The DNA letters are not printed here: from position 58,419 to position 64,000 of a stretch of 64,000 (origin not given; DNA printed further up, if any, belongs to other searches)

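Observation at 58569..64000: Terminal PKS/NRPS module reading AT, KR-like, PCP-type carrier, sulfotransferase, condensation domain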

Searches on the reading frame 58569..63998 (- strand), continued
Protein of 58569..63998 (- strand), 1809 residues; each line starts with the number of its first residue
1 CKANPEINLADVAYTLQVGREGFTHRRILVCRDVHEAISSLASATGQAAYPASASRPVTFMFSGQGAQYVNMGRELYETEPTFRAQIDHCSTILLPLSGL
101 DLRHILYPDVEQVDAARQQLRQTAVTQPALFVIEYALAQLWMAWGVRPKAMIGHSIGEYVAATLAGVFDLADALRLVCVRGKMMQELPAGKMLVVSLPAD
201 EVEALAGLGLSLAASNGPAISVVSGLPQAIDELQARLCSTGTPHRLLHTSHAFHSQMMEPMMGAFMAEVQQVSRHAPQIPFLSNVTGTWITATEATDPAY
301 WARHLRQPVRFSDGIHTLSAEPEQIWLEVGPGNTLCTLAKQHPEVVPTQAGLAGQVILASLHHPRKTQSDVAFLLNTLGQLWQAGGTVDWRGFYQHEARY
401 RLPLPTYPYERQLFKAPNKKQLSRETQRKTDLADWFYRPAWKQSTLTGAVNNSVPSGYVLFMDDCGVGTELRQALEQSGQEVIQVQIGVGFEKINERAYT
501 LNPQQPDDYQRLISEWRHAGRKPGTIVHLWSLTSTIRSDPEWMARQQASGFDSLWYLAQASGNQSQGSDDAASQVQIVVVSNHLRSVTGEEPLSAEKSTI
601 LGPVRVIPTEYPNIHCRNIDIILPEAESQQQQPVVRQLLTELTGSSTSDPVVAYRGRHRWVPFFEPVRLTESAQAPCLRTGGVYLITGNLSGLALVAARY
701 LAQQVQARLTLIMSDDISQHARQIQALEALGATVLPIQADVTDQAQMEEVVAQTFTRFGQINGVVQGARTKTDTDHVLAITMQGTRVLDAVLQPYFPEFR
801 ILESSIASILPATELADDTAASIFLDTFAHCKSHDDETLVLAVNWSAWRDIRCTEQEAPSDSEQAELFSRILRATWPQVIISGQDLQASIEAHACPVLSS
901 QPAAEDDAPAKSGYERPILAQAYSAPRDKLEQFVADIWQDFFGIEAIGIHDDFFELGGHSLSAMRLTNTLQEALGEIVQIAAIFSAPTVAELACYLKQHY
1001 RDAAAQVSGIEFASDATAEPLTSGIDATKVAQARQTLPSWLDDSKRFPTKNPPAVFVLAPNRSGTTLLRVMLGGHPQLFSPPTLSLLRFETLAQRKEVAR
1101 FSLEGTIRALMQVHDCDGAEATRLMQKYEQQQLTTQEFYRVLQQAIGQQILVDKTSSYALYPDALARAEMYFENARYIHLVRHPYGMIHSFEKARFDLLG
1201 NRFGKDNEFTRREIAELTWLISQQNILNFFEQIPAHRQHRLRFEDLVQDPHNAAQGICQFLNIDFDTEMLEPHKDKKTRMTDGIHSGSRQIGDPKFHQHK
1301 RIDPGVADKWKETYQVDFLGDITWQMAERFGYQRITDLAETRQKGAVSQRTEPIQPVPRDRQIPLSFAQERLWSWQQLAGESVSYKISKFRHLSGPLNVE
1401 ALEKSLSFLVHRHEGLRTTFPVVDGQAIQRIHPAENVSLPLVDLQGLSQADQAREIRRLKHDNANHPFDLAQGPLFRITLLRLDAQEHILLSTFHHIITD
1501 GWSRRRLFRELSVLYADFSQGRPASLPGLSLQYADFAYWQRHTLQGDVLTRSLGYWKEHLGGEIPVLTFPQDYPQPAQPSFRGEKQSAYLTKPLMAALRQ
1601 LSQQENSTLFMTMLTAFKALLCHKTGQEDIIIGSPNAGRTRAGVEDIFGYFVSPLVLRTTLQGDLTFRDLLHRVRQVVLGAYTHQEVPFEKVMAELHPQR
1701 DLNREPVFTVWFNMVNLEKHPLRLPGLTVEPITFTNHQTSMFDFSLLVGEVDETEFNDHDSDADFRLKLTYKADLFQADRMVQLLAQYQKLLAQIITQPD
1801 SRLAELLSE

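Call 46: find_encoding_contigs(protein=P0362, flank=10000, max_places=4)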
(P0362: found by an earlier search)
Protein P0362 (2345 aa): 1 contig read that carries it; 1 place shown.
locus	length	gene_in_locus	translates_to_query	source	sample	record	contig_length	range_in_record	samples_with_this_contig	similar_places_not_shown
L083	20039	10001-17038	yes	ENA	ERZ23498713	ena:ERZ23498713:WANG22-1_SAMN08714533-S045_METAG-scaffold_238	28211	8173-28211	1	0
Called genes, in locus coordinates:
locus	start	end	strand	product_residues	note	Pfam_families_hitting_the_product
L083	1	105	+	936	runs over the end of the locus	PF03710:GlnE, PF08335:GlnD_UR_UTase, PF10335:DUF294_C (faint), PF03710:GlnE, PF08335:GlnD_UR_UTase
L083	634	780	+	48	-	-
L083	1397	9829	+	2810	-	PF00501:AMP-binding, PF13193:AMP-binding_C, PF00550:PP-binding, PF00668:Condensation, PF00501:AMP-binding, PF13193:AMP-binding_C, PF00550:PP-binding, PF00668:Condensation, +3 more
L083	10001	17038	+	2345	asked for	PF00109:ketoacyl-synt, PF02801:Ketoacyl-synt_C, PF16197:KAsynt_C_assoc, PF22336:RhiE-like_linker, PF22621:CurL-like_PKS_C, PF00698:Acyl_transf_1, PF21394:Beta-ketacyl_N, PF00106:adh_short, +6 more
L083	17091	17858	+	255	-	PF01177:Asp_Glu_race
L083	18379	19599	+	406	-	PF02606:LpxK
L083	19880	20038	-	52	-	?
